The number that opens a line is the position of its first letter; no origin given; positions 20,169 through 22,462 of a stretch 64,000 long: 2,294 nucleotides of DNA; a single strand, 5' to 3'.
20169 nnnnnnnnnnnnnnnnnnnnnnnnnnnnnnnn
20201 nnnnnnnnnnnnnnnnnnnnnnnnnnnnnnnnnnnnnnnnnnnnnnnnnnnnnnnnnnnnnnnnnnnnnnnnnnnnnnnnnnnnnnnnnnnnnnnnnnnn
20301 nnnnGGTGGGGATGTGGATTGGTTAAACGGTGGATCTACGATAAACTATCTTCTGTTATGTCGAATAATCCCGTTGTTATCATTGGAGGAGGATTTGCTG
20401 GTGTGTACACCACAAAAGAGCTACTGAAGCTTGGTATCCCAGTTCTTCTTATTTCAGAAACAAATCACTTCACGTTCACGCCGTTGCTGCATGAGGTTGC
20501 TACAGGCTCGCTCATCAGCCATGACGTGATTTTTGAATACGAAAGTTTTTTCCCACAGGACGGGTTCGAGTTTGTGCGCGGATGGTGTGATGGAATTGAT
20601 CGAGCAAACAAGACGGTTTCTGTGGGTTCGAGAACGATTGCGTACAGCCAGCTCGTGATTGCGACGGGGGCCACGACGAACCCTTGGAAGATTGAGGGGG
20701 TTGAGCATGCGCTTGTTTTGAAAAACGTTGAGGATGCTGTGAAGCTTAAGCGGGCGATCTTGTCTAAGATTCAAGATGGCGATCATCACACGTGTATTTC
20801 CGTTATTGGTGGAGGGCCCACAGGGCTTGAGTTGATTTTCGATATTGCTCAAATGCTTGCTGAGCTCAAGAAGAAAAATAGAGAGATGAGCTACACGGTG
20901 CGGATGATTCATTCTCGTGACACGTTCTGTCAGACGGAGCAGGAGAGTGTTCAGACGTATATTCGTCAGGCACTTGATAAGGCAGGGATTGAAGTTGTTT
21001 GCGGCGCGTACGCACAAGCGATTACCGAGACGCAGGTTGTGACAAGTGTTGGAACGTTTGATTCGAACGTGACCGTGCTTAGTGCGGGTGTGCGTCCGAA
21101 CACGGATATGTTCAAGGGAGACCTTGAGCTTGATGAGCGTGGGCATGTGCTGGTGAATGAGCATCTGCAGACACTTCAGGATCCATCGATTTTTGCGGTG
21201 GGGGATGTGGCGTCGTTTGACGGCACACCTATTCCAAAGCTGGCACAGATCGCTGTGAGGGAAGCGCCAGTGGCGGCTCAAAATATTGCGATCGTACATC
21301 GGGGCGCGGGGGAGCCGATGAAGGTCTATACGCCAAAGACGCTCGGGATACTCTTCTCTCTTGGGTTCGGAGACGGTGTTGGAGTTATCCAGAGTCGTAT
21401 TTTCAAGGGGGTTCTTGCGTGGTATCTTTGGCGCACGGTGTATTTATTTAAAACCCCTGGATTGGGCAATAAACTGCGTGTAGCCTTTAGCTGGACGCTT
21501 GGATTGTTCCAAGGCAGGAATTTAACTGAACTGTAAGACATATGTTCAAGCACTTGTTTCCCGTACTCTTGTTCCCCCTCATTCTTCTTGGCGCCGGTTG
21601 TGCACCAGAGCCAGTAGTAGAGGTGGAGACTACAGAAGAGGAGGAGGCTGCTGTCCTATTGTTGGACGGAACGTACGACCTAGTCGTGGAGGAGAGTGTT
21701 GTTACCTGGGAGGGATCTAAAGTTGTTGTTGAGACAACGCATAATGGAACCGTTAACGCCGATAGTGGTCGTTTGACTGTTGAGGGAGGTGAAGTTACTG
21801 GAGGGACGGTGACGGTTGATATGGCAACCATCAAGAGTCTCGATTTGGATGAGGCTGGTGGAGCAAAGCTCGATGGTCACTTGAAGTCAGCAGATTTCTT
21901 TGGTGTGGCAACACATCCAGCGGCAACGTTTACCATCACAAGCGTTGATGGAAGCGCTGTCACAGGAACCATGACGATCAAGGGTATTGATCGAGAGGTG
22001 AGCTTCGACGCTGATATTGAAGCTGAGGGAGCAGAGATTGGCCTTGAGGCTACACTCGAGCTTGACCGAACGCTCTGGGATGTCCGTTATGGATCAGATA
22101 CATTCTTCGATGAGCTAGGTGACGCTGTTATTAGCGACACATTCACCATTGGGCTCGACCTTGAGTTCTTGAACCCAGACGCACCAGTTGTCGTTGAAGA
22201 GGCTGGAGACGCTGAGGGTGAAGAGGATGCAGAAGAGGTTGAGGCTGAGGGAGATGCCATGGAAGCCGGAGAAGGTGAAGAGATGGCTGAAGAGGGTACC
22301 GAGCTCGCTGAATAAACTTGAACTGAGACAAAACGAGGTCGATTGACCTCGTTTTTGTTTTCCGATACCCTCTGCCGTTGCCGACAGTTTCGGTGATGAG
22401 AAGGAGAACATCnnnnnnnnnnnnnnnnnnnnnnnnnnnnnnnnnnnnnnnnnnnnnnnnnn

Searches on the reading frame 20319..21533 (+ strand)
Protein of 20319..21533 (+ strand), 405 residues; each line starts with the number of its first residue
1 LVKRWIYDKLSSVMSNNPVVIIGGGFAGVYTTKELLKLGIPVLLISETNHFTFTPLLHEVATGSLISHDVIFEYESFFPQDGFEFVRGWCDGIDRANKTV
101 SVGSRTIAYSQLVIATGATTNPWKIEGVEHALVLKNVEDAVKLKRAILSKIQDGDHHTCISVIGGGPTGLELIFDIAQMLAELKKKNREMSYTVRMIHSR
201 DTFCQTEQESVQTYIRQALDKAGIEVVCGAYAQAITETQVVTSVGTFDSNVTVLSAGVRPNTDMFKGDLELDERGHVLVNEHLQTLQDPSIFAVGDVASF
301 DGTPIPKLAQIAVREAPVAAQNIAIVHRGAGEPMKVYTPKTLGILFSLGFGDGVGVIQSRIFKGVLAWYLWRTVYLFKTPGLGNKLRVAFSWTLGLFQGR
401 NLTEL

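Call 10: search_protein_families(library=pfam, proteins=[window:20319-21533:+], max_evalue=0.001)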
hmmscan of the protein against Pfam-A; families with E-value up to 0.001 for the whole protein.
window:20319-21533:+ (405 aa): 5 families
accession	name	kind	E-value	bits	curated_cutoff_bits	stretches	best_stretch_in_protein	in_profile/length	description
PF07992.20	Pyr_redox_2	-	7.9e-48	163.8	26.1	1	19-316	3-291/291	Pyridine nucleotide-disulphide oxidoreductase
PF00070.33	Pyr_redox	-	6.5e-10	39.8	22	1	162-244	4-77/82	Pyridine nucleotide-disulphide oxidoreductase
PF13738.12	Pyr_redox_3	-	1.9e-06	27.8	30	0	100-295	116-305/305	Pyridine nucleotide-disulphide oxidoreductase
PF22366.1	NDH2_C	-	1.9e-05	25.2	27.7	1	360-401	21-62/62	NDH2 C-terminal domain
PF01266.30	DAO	-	2.3e-05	24.5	27.9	0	19-47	2-30/353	FAD dependent oxidoreductase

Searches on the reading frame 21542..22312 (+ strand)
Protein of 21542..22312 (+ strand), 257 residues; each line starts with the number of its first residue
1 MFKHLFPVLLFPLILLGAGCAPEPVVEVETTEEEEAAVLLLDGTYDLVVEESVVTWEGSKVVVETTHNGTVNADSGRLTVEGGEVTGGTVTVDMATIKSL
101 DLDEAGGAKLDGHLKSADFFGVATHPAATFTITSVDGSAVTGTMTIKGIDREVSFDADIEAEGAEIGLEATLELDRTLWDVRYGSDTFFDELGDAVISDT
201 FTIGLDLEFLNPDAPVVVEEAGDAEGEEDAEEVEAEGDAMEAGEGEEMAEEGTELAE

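Call 10: search_protein_families(library=pfam, proteins=[window:21542-22312:+], max_evalue=0.001)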
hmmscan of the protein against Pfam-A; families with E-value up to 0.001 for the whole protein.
window:21542-22312:+ (257 aa): 1 family
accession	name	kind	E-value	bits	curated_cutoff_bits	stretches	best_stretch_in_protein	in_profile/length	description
PF04264.18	YceI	-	3e-29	102.8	23.7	1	45-209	1-150/150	YceI-like domain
